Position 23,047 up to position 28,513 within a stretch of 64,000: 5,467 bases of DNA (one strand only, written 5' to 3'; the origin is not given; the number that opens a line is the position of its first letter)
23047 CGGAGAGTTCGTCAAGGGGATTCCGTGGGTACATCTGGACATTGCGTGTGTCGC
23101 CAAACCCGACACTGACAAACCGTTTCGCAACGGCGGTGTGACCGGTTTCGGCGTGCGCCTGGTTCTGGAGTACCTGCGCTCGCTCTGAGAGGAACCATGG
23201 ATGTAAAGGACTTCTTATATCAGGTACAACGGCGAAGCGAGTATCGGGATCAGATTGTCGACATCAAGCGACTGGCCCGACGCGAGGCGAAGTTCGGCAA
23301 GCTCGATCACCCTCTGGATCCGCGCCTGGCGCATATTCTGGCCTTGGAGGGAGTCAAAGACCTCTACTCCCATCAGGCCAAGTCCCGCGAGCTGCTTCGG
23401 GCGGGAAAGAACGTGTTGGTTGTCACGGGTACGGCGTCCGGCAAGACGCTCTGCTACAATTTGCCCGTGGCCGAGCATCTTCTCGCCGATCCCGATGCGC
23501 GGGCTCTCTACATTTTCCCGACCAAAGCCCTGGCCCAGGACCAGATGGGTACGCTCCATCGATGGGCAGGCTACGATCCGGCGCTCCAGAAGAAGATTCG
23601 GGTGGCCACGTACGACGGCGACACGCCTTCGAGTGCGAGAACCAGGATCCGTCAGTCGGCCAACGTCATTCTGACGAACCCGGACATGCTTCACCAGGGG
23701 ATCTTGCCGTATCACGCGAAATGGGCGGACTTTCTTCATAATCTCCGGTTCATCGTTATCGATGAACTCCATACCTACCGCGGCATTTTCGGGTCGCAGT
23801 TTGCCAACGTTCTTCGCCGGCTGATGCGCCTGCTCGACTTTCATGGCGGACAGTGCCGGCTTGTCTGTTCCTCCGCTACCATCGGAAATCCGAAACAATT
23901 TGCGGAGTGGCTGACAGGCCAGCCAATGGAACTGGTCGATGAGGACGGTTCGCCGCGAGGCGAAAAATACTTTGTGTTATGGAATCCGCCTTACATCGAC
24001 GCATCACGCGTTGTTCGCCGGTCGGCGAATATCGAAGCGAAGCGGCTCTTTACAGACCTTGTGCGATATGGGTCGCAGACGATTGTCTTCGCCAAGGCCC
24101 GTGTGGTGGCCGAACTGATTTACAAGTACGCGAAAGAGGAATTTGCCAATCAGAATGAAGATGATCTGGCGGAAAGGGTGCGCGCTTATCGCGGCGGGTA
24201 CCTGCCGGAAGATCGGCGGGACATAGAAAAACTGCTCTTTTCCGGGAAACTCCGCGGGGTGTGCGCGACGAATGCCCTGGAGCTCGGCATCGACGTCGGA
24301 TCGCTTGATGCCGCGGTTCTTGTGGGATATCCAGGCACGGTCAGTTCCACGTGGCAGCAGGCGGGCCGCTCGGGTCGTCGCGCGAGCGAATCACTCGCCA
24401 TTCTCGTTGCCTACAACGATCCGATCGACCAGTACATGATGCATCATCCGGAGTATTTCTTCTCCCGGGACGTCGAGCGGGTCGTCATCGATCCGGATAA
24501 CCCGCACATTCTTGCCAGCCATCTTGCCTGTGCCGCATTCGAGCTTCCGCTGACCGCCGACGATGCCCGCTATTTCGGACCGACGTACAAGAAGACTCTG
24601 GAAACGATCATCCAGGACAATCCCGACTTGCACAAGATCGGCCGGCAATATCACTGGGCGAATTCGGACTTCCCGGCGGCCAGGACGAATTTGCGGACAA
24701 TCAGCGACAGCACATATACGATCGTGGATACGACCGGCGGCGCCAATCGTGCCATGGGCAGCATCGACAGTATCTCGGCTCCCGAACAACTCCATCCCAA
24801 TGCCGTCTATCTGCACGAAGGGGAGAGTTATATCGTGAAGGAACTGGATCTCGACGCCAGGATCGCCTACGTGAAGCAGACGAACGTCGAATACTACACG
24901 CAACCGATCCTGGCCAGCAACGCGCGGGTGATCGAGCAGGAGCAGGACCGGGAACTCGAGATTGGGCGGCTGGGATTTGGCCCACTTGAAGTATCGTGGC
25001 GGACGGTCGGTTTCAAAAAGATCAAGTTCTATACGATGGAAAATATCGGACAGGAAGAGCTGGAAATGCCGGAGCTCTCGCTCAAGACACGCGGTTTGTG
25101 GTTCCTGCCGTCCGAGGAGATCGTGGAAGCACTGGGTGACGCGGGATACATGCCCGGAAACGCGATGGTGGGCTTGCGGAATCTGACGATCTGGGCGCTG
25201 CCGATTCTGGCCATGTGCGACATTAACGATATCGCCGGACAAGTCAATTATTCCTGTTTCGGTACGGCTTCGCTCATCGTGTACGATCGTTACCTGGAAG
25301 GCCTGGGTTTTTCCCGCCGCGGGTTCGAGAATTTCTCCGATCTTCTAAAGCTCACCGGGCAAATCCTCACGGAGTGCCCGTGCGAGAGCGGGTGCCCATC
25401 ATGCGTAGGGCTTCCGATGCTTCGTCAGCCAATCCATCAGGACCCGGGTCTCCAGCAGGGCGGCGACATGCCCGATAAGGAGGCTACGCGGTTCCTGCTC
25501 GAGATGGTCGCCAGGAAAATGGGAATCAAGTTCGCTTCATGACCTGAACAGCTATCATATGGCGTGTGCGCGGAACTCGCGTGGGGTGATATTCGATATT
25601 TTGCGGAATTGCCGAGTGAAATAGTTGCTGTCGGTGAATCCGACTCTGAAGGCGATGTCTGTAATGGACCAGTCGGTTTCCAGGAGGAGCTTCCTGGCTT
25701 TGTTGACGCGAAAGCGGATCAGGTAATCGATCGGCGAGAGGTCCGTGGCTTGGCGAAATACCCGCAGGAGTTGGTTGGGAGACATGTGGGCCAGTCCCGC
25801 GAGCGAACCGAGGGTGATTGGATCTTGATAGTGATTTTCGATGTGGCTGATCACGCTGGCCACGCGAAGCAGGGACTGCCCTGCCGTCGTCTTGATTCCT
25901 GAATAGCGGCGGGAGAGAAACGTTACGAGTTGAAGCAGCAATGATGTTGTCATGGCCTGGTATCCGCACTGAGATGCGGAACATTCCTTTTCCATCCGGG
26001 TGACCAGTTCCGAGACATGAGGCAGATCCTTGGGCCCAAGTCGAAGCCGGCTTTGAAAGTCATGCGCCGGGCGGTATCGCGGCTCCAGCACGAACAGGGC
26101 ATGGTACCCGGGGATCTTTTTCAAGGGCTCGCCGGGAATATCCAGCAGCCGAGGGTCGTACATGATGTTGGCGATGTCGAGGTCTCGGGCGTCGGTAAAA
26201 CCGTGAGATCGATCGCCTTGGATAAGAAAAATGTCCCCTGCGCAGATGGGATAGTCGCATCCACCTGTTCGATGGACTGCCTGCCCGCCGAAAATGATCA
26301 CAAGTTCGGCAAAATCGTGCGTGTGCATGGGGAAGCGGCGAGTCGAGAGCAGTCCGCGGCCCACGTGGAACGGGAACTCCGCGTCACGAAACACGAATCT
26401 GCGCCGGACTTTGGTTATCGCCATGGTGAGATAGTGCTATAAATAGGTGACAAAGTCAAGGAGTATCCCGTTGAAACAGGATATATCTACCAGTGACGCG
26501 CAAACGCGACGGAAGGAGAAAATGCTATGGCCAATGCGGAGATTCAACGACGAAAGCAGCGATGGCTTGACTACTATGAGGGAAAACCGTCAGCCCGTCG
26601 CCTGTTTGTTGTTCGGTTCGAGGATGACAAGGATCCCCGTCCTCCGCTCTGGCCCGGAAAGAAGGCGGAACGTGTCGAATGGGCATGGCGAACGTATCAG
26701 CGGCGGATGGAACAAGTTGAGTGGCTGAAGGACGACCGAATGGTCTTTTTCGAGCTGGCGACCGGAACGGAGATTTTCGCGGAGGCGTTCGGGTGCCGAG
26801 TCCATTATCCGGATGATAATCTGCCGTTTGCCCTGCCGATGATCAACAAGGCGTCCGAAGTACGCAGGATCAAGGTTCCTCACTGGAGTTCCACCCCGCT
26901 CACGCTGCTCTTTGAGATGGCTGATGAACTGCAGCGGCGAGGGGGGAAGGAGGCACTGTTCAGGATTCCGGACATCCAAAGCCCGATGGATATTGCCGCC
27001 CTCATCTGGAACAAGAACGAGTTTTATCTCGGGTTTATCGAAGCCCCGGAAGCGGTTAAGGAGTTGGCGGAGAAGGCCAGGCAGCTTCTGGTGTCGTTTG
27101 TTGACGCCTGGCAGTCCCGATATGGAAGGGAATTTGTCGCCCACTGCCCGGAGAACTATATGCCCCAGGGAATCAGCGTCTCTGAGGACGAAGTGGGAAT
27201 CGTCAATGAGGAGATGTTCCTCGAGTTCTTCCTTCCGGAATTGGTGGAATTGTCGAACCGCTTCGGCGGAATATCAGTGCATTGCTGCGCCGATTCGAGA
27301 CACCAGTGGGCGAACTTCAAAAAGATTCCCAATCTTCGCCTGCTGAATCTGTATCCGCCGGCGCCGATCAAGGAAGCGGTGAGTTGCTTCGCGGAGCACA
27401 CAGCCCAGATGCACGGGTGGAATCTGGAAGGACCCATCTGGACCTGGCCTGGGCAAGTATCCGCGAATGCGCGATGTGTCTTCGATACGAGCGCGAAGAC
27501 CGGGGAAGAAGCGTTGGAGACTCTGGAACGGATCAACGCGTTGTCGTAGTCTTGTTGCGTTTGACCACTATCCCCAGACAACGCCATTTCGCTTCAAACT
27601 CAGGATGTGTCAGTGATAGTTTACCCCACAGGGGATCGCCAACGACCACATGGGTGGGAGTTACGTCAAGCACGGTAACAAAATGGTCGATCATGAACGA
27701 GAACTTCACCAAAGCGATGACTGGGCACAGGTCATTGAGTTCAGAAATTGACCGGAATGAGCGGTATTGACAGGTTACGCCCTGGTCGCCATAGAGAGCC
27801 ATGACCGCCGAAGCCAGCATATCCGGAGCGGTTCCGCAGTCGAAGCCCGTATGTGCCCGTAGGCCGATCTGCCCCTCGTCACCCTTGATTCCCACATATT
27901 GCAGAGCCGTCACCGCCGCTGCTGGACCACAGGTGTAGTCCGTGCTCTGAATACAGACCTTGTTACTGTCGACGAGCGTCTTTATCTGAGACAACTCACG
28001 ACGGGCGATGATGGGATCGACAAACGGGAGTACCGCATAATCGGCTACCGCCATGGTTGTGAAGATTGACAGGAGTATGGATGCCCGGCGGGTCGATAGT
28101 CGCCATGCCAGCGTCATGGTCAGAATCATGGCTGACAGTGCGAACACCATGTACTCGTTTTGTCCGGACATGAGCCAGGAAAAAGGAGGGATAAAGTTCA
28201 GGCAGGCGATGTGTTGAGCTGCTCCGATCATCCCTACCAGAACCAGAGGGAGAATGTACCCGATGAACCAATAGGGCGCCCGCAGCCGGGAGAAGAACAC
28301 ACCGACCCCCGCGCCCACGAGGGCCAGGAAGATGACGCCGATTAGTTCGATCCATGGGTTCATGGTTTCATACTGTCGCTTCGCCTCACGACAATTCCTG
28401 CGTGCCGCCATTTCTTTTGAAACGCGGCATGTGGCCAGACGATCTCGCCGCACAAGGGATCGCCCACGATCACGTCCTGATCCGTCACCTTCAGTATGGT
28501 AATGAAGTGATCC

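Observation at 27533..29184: Translationally coupled tandem pair of 4-TM membrane proteins carrying stand-alone C39-like peptidase domains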

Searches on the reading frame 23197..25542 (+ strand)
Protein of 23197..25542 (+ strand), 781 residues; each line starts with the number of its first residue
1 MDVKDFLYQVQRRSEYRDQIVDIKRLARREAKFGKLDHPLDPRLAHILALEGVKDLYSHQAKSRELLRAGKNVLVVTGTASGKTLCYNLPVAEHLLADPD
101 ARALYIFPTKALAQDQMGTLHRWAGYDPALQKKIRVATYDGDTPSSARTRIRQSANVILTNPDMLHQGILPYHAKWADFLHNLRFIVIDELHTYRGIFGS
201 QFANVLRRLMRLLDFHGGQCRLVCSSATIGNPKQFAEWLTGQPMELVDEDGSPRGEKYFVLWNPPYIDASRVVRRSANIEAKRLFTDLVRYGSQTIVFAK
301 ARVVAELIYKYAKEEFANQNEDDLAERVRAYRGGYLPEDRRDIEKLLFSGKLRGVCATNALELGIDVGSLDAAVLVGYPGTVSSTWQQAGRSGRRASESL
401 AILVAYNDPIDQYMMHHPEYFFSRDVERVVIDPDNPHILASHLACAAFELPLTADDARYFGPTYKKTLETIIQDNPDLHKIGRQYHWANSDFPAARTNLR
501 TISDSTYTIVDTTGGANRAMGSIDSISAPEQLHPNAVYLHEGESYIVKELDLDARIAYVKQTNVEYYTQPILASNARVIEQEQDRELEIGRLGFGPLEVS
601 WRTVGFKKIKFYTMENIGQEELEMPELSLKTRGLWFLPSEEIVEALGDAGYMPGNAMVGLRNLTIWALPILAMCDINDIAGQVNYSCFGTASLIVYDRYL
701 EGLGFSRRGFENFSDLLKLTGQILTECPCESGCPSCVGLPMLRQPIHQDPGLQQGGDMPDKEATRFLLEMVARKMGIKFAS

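Call 15: search_protein_families(library=pfam, proteins=[window:23197-25542:+], max_evalue=0.00001)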
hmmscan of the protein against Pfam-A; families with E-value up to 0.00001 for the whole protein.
window:23197-25542:+ (781 aa): 4 families
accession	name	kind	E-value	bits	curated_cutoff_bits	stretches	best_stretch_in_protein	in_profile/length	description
PF00270.35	DEAD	-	2.1e-30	106.1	26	1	58-233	2-165/167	DEAD/DEAH box helicase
PF09369.15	MZB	-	3.7e-15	56.8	24.2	1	663-737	4-80/80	MrfA Zn-binding domain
PF22982.3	WHD_HRQ1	-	1.2e-14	55.5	27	1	431-502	1-70/70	ATP-dependent helicase HRQ1, winged helix domain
PF00271.37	Helicase_C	-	5.8e-13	49.5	23.5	1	288-395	9-109/110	Helicase conserved C-terminal domain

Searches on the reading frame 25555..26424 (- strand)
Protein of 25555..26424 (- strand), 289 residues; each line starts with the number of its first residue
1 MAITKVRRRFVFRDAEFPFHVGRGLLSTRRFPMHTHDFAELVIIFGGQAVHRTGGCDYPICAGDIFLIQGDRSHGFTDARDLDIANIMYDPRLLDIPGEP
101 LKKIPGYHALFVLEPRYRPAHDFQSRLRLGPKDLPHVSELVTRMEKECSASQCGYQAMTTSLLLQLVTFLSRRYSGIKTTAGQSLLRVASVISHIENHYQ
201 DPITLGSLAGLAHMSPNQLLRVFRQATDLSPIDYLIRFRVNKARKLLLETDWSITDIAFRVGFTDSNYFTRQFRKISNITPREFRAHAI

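Call 3: search_protein_families(library=pfam, proteins=[window:25555-26424:-], max_evalue=0.1)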
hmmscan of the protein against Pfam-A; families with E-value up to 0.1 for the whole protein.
window:25555-26424:- (289 aa): 5 families
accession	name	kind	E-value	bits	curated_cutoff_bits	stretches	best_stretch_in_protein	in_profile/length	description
PF12833.13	HTH_18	-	5.4e-25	87.9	33.6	1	208-286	1-79/80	Helix-turn-helix domain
PF00165.29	HTH_AraC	-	5e-22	78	26.6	2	250-285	7-41/42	Bacterial regulatory helix-turn-helix proteins, AraC family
PF02311.25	AraC_binding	-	2.3e-08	34.3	21.1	1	28-93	13-80/135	AraC-like ligand binding domain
PF07883.17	Cupin_2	-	0.00015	21.8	27.2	1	30-77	10-57/70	Cupin domain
PF12852.13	Cupin_6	-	0.0047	17.2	26.7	0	35-82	34-80/183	Cupin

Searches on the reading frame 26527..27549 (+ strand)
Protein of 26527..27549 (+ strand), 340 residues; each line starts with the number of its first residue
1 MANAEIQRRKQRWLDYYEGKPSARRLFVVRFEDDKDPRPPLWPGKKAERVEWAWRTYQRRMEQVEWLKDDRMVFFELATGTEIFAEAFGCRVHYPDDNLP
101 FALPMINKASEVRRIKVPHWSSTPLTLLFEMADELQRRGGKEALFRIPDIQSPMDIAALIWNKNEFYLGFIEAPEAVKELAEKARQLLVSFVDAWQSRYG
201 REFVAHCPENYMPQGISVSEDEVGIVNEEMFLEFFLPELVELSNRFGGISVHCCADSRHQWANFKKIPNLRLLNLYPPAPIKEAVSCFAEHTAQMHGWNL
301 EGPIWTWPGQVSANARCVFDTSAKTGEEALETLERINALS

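Call 3: search_protein_families(library=pfam, proteins=[window:26527-27549:+], max_evalue=0.1)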
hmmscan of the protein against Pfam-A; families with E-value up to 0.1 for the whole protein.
window:26527-27549:+ (340 aa): 1 family
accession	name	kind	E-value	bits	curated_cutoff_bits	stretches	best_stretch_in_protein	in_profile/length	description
PF01208.23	URO-D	-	6.3e-08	32.4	23.9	1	83-275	76-266/346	Uroporphyrinogen decarboxylase (URO-D)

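Call 48: search_protein_families(library=padloc, proteins=[window:26527-27549:+], max_evalue=0.01)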
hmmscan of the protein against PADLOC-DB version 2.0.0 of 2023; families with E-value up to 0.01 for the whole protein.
window:26527-27549:+ (340 aa): 0 families
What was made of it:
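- PADLOC gives no hit (call 48).
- Tried and rejected: No PADLOC hit (call 48).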

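Call 67: search_protein_families(library=ncbifam, proteins=[window:26527-27549:+], max_evalue=0.00001)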
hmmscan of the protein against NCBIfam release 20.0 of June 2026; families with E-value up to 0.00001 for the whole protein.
window:26527-27549:+ (340 aa): 0 families

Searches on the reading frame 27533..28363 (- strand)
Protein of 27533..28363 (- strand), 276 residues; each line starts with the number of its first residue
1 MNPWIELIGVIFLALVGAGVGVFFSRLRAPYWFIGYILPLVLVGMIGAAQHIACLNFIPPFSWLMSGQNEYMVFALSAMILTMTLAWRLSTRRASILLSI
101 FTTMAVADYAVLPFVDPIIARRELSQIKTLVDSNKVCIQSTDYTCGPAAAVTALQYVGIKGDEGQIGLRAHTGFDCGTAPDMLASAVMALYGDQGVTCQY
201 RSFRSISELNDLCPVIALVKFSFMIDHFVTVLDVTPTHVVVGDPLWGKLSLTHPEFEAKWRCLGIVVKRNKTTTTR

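Call 3: search_protein_families(library=pfam, proteins=[window:27533-28363:-], max_evalue=0.1)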
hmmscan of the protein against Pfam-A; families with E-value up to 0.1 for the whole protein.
window:27533-28363:- (276 aa): 3 families
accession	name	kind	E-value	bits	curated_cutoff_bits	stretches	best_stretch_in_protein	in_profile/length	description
PF03412.21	Peptidase_C39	-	6.2e-08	33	22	1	135-271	3-132/133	Peptidase C39 family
PF13529.12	Peptidase_C39_2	-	0.019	16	24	1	139-244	8-142/143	Peptidase_C39 like family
PF11814.14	DUF3335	-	0.022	14.7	25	1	139-158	6-25/206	Peptidase_C39 like family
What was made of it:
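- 27533..28363 (-): Gene B: 276-aa paralogue of A with the same architecture. Pfam Peptidase_C39 33.0 bits, residues 135-271 (call 3).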

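Call 4: search_protein_families(library=ncbifam, proteins=[window:27533-28363:-], max_evalue=0.1)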
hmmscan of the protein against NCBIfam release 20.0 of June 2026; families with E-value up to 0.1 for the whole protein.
window:27533-28363:- (276 aa): 5 families
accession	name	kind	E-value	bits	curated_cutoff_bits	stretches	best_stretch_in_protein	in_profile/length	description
NF058616.2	C39_FapD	equivalog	0.00017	20.9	330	1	135-263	44-174/224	fibril amyloid maturation endopeptidase FapD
NF045998.1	cleave_ABC_plasm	equivalog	0.00033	19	500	1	202-272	63-133/673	Mbov_0121 family peptidase domain-containing ABC transporter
TIGR03796.1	NHLM_micro_ABC1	equivalog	0.00085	17.6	853.3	1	206-271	68-128/710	NHLP family bacteriocin export ABC transporter peptidase/permease/ATPase subunit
NF050078.1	pilus_FilB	exception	0.0025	17.2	475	0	122-166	47-94/277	putative pilus system C39 family peptidase FilB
TIGR01193.1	bacteriocin_ABC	subfamily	0.0069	14.9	523.85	1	144-272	6-133/708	peptide cleavage/export ABC transporter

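Call 48: search_protein_families(library=padloc, proteins=[window:27533-28363:-], max_evalue=0.01)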
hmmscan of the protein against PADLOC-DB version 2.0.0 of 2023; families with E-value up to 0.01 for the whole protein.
window:27533-28363:- (276 aa): 0 families
